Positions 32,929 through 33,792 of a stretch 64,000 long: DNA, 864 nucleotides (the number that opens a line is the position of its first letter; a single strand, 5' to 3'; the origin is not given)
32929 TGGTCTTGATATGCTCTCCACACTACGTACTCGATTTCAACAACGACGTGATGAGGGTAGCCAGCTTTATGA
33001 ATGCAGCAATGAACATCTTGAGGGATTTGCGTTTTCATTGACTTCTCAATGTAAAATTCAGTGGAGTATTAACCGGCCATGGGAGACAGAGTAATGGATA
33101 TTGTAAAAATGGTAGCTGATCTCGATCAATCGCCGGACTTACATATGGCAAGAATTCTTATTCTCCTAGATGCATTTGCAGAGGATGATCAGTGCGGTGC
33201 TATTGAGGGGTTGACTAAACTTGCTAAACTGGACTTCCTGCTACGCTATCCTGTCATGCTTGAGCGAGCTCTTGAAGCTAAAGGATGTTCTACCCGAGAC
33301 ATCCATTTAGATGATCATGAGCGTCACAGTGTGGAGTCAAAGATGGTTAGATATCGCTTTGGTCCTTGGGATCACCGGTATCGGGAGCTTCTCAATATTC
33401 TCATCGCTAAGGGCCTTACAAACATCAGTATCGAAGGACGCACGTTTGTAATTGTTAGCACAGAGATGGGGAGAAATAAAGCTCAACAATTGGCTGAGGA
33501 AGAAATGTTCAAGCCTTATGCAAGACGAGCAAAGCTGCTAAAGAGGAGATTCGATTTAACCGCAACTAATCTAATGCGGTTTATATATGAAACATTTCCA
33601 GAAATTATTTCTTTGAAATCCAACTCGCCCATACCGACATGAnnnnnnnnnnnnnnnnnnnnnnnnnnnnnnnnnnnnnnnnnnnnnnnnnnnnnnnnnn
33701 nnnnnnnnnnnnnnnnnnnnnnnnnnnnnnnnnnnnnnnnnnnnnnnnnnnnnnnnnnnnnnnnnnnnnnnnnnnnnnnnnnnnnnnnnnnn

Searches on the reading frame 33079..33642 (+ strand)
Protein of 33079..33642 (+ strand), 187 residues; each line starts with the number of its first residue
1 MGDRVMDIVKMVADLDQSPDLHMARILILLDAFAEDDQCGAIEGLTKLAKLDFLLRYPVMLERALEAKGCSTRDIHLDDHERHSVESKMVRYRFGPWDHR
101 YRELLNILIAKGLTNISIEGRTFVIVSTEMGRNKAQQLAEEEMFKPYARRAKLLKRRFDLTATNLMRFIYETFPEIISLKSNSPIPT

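Call 8: search_protein_families(library=pfam, proteins=[window:33079-33642:+], max_evalue=0.001)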
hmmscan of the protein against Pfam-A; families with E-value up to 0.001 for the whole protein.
window:33079-33642:+ (187 aa): 1 family
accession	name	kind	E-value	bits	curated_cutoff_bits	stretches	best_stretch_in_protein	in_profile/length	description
PF20290.3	MC4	-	6.8e-07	30.1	28.1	1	47-140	15-107/133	ABC-three component (ABC-3C) system Middle Component 4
